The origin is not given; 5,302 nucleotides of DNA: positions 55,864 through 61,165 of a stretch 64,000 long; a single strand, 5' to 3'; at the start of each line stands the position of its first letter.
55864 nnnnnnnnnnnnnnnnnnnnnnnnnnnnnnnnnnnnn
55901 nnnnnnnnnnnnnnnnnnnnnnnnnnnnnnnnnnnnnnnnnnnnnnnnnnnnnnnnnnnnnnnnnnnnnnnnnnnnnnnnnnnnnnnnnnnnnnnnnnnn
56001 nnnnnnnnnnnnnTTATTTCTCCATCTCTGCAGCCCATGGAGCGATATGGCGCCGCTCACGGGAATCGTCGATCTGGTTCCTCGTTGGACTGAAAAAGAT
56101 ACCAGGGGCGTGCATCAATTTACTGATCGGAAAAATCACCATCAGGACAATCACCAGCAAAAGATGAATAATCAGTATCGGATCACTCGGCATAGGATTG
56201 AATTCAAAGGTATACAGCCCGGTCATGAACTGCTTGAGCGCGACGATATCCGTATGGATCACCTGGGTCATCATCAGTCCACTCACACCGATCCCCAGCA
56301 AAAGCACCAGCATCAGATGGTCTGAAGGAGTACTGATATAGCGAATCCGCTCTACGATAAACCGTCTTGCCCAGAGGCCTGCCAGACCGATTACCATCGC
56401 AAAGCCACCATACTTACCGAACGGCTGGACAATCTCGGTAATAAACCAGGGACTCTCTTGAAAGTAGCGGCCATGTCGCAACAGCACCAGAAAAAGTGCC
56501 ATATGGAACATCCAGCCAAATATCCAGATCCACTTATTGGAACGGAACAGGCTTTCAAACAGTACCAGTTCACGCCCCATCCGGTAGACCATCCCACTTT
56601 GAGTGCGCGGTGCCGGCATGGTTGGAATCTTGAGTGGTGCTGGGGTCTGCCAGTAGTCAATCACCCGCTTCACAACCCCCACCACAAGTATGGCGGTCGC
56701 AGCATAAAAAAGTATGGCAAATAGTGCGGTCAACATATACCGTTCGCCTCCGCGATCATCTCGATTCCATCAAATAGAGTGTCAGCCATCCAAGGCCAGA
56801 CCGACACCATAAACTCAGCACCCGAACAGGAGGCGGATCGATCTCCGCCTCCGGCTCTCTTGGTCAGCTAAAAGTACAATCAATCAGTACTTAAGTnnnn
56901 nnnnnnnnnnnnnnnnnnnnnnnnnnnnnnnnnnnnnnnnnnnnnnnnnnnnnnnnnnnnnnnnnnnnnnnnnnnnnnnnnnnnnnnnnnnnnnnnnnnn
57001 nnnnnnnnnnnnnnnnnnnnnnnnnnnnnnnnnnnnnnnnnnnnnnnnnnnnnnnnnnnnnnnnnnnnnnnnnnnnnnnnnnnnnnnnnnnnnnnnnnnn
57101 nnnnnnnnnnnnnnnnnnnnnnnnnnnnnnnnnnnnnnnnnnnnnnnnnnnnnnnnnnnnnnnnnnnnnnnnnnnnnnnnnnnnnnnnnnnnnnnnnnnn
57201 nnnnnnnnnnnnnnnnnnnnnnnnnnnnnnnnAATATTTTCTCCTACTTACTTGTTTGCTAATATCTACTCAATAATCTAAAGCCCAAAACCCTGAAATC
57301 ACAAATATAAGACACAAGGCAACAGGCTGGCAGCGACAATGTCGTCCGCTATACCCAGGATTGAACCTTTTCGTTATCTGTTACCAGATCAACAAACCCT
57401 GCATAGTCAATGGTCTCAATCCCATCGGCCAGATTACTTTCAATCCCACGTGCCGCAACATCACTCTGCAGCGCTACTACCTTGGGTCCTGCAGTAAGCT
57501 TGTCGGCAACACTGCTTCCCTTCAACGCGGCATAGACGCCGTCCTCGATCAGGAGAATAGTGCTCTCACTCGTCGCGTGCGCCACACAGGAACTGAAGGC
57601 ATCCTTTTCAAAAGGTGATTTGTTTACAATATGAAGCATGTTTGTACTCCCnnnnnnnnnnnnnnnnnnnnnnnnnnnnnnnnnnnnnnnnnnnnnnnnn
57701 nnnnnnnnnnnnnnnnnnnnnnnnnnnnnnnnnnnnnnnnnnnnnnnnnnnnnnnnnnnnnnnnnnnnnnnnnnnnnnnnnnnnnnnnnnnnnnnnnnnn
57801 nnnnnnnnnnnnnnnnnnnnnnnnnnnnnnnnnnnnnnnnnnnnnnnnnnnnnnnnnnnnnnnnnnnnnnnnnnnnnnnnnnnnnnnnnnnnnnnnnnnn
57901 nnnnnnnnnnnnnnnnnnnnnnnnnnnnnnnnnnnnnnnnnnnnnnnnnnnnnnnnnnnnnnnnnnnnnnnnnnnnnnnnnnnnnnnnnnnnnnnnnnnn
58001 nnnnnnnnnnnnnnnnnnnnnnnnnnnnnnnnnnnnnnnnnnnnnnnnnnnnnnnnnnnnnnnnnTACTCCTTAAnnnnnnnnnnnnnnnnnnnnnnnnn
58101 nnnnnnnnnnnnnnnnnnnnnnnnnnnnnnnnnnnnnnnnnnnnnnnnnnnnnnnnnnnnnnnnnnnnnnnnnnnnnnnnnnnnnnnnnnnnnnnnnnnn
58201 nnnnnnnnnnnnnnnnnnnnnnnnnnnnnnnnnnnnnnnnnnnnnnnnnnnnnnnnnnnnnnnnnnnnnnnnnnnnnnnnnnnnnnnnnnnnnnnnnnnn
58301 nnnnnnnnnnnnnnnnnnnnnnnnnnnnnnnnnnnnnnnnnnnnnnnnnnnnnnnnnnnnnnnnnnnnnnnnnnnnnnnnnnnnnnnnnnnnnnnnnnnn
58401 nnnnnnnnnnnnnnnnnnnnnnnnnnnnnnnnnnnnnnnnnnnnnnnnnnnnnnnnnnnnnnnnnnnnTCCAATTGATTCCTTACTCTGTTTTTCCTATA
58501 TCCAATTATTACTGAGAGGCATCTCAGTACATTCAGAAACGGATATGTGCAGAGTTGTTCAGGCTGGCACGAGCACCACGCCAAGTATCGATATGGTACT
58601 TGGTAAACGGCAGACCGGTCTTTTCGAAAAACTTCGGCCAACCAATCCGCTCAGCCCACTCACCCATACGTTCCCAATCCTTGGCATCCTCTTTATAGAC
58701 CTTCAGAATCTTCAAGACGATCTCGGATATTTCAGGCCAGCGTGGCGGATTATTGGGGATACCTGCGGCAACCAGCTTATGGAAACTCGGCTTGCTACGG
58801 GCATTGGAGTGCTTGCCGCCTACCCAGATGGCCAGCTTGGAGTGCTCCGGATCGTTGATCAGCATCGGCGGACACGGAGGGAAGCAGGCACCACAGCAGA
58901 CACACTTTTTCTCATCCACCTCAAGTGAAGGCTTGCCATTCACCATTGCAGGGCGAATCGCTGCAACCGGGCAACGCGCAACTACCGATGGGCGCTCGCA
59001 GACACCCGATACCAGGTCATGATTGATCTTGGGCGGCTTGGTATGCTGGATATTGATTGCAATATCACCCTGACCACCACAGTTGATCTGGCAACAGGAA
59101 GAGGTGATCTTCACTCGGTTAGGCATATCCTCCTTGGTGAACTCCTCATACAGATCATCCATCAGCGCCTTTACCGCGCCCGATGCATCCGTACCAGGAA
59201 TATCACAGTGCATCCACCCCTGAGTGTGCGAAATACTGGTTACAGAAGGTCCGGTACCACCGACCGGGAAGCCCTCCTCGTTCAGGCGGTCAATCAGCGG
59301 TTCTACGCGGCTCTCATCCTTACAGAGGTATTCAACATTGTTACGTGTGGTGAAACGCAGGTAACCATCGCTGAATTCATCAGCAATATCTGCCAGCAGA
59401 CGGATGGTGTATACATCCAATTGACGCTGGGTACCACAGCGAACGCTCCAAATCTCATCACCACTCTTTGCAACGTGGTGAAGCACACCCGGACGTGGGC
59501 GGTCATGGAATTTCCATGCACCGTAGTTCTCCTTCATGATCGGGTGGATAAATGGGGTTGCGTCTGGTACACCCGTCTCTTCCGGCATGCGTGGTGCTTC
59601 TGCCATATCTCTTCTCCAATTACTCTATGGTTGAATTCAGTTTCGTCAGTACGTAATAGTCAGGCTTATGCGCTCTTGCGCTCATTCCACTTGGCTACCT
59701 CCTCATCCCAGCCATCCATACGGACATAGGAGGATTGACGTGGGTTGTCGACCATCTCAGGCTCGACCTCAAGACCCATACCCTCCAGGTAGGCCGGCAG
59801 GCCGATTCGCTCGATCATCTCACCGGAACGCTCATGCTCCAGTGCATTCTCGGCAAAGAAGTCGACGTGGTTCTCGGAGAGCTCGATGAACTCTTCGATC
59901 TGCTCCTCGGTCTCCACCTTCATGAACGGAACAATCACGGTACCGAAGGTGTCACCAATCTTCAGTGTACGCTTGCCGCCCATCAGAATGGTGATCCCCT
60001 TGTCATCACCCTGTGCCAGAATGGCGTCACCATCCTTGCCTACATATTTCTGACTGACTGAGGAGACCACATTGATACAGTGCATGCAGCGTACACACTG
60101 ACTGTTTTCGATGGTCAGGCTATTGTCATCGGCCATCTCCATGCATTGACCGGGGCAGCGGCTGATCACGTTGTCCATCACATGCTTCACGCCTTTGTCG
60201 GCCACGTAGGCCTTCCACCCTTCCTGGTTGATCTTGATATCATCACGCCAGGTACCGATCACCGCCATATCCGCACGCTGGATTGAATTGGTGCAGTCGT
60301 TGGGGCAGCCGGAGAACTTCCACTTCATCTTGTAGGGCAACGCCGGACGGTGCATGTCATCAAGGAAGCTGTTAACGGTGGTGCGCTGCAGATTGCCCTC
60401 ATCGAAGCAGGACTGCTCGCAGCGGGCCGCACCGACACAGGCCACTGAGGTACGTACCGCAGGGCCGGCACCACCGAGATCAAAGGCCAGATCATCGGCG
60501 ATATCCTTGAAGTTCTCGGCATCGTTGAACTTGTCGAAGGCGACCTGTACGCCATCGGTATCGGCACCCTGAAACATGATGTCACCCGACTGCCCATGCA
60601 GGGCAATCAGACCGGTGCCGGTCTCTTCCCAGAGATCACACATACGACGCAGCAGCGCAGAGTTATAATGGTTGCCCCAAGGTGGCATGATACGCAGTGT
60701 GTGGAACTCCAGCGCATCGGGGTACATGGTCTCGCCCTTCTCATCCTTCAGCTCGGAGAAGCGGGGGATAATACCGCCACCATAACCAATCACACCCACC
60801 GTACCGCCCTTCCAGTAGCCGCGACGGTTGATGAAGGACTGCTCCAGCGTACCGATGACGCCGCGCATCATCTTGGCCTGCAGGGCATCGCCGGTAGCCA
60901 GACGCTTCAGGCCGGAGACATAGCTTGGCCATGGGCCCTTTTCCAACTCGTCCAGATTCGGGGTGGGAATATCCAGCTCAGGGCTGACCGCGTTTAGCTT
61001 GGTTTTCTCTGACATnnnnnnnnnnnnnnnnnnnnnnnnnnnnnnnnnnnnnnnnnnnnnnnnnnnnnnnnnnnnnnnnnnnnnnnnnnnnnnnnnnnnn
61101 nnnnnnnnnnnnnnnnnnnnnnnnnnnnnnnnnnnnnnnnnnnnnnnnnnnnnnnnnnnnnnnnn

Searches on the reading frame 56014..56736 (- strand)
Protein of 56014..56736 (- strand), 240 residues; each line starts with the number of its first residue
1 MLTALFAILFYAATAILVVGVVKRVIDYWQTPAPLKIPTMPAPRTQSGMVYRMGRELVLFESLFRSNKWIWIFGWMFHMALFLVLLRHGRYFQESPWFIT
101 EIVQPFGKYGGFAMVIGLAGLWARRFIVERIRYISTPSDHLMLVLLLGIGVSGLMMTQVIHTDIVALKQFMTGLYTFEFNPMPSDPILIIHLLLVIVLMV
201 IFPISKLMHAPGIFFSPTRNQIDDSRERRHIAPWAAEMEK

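Call 67: search_protein_families(library=pfam, proteins=[window:56014-56736:-], max_evalue=0.00001)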
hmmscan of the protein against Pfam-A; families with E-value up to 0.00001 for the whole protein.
window:56014-56736:- (240 aa): 1 family
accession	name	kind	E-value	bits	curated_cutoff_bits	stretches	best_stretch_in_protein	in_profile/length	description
PF02665.19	Nitrate_red_gam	-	2.4e-11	44.1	22.9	1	105-210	89-199/217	Nitrate reductase gamma subunit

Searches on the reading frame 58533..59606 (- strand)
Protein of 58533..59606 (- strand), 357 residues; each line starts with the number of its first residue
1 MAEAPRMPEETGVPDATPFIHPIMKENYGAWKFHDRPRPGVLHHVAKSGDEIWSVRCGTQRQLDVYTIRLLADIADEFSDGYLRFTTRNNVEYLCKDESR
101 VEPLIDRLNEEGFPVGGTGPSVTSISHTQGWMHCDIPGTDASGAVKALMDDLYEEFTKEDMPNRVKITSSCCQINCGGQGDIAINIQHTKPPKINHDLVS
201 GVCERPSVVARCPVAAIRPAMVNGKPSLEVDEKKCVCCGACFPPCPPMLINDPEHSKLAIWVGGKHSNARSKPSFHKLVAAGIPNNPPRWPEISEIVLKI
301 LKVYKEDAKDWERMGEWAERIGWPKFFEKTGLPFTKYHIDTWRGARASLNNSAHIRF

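Call 67: search_protein_families(library=pfam, proteins=[window:58533-59606:-], max_evalue=0.00001)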
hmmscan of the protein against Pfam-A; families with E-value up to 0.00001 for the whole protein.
window:58533-59606:- (357 aa): 2 families
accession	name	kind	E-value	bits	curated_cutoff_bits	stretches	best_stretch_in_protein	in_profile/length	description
PF01077.27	NIR_SIR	-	1.8e-22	79.9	27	1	119-334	2-154/158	Nitrite and sulphite reductase 4Fe-4S domain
PF03460.22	NIR_SIR_ferr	-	4.3e-12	46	24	1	44-110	1-68/69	Nitrite/Sulfite reductase ferredoxin-like half domain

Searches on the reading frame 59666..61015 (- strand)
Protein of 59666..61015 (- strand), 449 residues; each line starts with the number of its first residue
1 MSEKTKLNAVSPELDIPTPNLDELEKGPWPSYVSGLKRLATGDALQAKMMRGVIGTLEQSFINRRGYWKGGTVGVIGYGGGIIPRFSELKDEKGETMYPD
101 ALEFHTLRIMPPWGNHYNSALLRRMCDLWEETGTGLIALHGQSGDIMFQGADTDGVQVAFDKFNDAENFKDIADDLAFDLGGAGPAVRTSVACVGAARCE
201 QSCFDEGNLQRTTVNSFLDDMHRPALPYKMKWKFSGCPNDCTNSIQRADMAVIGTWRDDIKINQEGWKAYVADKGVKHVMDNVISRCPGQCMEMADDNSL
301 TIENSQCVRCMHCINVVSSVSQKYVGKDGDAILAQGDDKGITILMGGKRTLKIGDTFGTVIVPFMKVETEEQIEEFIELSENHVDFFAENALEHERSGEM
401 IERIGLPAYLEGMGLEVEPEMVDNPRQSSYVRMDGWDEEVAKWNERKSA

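Call 67: search_protein_families(library=pfam, proteins=[window:59666-61015:-], max_evalue=0.00001)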
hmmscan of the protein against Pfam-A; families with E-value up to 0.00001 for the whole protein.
window:59666-61015:- (449 aa): 1 family
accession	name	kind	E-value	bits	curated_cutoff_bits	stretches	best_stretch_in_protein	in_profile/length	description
PF01077.27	NIR_SIR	-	4.5e-28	98.1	27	1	184-413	2-150/158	Nitrite and sulphite reductase 4Fe-4S domain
